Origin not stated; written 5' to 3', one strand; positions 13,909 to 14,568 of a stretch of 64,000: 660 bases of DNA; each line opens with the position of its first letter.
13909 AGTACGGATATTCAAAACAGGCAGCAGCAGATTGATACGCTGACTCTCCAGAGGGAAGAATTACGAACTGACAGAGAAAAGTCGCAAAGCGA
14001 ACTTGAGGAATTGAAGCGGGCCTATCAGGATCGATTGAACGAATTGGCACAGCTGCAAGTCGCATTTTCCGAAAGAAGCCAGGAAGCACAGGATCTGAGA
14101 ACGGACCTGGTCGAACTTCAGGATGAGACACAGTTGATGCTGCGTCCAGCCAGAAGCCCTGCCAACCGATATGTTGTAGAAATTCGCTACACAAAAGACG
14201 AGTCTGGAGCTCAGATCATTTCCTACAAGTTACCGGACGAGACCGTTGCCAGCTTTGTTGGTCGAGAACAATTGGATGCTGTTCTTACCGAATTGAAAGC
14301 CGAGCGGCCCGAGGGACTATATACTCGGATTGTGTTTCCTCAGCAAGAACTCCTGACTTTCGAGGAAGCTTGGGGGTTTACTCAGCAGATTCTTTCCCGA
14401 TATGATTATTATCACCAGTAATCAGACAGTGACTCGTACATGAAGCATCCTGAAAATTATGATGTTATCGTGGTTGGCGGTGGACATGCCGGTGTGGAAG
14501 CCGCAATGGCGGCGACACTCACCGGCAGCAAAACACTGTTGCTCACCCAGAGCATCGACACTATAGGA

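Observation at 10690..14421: Stator-type ion-channel pair in which the MotB/ExbD-like subunit carries a ~780-residue coiled-coil rod, wedged between mnmE and mnmG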

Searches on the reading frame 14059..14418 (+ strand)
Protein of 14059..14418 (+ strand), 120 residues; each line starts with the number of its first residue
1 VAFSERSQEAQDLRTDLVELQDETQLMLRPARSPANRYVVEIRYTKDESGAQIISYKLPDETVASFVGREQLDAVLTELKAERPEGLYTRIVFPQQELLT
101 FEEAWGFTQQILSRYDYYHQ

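Call 26: search_solved_structures(query=A2, max_evalue=10, show_alignments=3)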
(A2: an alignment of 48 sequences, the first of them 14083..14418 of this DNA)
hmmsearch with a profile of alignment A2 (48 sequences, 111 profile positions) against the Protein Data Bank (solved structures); distinct sequences matched with E-value up to 10: 12.
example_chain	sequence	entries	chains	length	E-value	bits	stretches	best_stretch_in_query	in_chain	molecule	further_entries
6lfb_A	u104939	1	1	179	0.15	15.7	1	58-96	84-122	Acyl-CoA thioesterase I also functions as protease I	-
9ge8_T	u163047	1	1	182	0.15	15.7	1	58-96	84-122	Thioesterase 1/protease 1/lysophospholipase L1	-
6lfc_A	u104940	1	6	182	0.15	15.7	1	58-96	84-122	Acyl-CoA thioesterase I also functions as protease I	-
5tic_A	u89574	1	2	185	0.15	15.6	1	58-96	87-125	Acyl-CoA thioesterase I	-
5tid_A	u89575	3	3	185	0.15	15.6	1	58-96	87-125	Acyl-CoA thioesterase I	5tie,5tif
1ivn_A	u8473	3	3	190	0.16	15.6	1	58-96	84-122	Thioesterase I | Acyl-CoA thioesterase I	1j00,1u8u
4nez_A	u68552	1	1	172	0.55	13.8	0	7-49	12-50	Engineered protein OR276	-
4ney_A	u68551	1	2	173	0.56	13.8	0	7-49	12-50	Engineered protein OR277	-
8gac_A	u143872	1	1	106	1.2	12.8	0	49-82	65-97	CTLA-4 binder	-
4hhu_A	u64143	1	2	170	1.7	12.3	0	7-43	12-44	OR280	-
1jrl_A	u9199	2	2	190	1.8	12.2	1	58-96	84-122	Acyl-CoA Thioesterase I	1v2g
6fkf_p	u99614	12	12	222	2.1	12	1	5-77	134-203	ATP synthase subunit b', chloroplastic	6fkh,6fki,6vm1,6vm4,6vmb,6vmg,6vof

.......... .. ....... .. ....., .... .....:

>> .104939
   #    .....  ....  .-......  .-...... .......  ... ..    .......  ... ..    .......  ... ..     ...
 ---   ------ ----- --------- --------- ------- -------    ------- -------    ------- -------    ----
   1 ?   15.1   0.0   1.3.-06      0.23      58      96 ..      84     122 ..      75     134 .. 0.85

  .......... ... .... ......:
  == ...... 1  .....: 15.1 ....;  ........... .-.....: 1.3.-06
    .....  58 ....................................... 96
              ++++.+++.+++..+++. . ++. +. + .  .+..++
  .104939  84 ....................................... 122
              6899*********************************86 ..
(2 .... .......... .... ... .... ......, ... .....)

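Call 29: find_homologous_proteins(query=A2, max_evalue=0.001)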
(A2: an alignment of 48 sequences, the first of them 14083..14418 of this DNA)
Query A2 (48 sequences) (112 aa, profile of the alignment): 129 proteins with E <= 0.001 among 1430 candidates; the best 120 are listed.
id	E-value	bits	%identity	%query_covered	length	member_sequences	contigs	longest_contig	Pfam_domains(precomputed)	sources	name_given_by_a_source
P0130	7.1e-39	150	45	94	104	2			-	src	-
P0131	2.9e-38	148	41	84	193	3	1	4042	-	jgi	jgi:chromosome segregation ATPase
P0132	9.9e-38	147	39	91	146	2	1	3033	-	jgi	-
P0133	1.4e-37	146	40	82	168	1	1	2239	PF24161.2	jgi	jgi:chromosome segregation ATPase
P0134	2.2e-37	146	41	96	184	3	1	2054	-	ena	-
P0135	2.6e-37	145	39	98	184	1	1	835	-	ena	-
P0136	3.5e-37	145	37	96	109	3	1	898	-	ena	-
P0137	3.8e-37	145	41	96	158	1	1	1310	-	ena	-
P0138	3.9e-37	145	38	100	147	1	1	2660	-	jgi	jgi:hypothetical protein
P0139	4.2e-37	145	41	84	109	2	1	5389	-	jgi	-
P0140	7.2e-37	144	39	90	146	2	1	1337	-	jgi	jgi:predicted nuclease with TOPRIM domain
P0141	9.2e-37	144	35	91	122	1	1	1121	-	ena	-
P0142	1.3e-36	143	44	84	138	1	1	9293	-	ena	-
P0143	2.3e-36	142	35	96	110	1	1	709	-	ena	-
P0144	2.3e-36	142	41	95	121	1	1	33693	-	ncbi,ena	-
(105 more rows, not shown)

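Call 41: predict_structure(alignment_id=A4)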
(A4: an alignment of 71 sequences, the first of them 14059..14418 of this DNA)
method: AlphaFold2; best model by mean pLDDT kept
length: 120 residues; sequences in the alignment: 71
mean_pLDDT: 84.8   pTM: 0.69
mean pLDDT of the five models: 84.8, 81.4, 81.4, 80.6, 79.9
residues with pLDDT >= 90: 70; 70-90: 27; 50-70: 21; < 50: 2
segments of 3 or more residues with pLDDT < 50: none
pLDDT, mean of each block of 10 residues (from residue 1): 71 68 52 85 94 96 96 97 93 84 92 89
secondary structure, 60 per line:
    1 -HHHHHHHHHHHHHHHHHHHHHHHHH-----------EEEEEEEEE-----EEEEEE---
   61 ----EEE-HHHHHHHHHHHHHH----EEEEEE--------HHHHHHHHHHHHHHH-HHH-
elements in order: H2-26 E38-46 E52-57 E65-67 H69-82 E87-92 H101-115

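Call 44: fold_search(model_id=the predicted structure, library=pdb)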
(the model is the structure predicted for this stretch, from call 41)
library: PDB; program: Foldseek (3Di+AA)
matches with E <= 10: 747; with E <= 0.001: 0
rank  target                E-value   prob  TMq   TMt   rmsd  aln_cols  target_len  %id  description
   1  8fru_k                1.7e-01  0.69  0.32  0.46   4.1        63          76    6  60S subunit of the Giardia lamblia 80S ribosome (released 2024-01-31)
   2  9j9h_d                2.2e-01  0.38  0.29  0.41  13.2        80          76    8  High-resolution cryo-EM structure of the Plasmodium falciparum 80S ribosome bound to RACK1 and E-tRNA (released 2025-06-04)
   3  2a6a_B                2.2e-01  0.23  0.26  0.18  11.5        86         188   15  Crystal structure of Glycoprotein endopeptidase (tm0874) from THERMOTOGA MARITIMA at 2.50 A resolution (released 2005-07-19)
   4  8wwc_C                2.7e-01  0.51  0.39  0.40  10.5       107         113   14  De novo design binder of HRAS -120-4 (released 2024-10-09)
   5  6s84_C                2.7e-01  0.20  0.26  0.18  11.9        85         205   15  TsaBDE complex from Thermotoga maritima (released 2019-07-17)
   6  6n9a_B                3.3e-01  0.18  0.26  0.17  12.4        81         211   16  Crystal Structure of Thermotoga maritima threonylcarbamoyladenosine biosynthesis complex TsaB2D2E2 bound to ATP and ca (released 2019-05-22)
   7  8pnn_DM               4.0e-01  0.30  0.30  0.44  13.1        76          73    8  80S yeast ribosome in complex with Bromolissoclimide (released 2025-05-28)
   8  5by4                  4.8e-01  0.80  0.50  0.56   3.1        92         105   12  Structure and function of the Escherichia coli Tol-Pal stator protein TolR (released 2015-09-16)
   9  6s84_F                4.8e-01  0.15  0.26  0.18  14.2        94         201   13  TsaBDE complex from Thermotoga maritima (released 2019-07-17)
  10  9bh5_Ck               4.8e-01  0.13  0.23  0.33  11.5        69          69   13  High-resolution C. elegans 80S ribosome structure - class 1 (released 2024-09-04)
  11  6nak_C                5.1e-01  0.13  0.26  0.17  14.7        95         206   15  BACTERIAL PROTEIN COMPLEX TM BDE complex (released 2023-04-26)
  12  5dmr_A                5.5e-01  0.20  0.28  0.25   5.7        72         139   12  Crystal Structure of C-terminal domain of mouse eRF1 in complex with RNase H domain of RT of Moloney Murine Leukemia V (released 2016-07-06)
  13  2v14                  5.8e-01  0.13  0.23  0.21   8.6        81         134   15  Kinesin 16B Phox-homology domain (KIF16B) (released 2007-07-31)
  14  2a6a_A                6.2e-01  0.13  0.26  0.18  13.8        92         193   13  Crystal structure of Glycoprotein endopeptidase (tm0874) from THERMOTOGA MARITIMA at 2.50 A resolution (released 2005-07-19)
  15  6ozj_A                6.7e-01  0.14  0.26  0.16   7.8       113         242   14  Crystal structure of Mus musculus (Mm) Endonuclease V in complex with a 23mer RNA oligo containing an inosine in the a (released 2019-09-04)
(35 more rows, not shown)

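Call 80: search_protein_families(library=pfam, alignment_id=A2, max_evalue=1)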
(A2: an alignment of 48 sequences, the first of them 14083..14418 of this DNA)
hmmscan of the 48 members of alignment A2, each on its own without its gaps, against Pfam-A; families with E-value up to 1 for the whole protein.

A. member 1, window:14083-14418:+ (112 aa): 0 families

B. families by the number of members that match (of 48 scanned): 22 families
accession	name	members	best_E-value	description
PF12403.13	Pax2_C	6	0.022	Paired-box protein 2 C terminal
PF02472.21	ExbD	3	0.027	Biopolymer transport protein ExbD/TolR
PF00017.30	SH2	2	0.01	SH2 domain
PF06977.17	SdiA-regulated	2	0.017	SdiA-regulated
PF04686.18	SsgA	1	0.017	Streptomyces sporulation and cell division protein, SsgA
PF13232.12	Complex1_LYR_1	1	0.024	Complex1_LYR-like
PF13075.11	DUF3939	1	0.025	Protein of unknown function (DUF3939)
PF21825.2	crAss001_48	1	0.025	crAss001_48 related protein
PF23716.1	DUF7158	1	0.043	Family of unknown function (DUF7158)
PF20941.2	DUF6848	1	0.046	Domain of unknown function (DUF6848)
PF09498.15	DUF2388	1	0.046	Protein of unknown function (DUF2388)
PF13545.12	HTH_Crp_2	1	0.049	Crp-like helix-turn-helix domain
PF02762.20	Cbl_N3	1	0.056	CBL proto-oncogene N-terminus, SH2-like domain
PF08165.16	FerA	1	0.085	FerA (NUC095) domain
PF08837.16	DUF1810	1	0.096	Protein of unknown function (DUF1810)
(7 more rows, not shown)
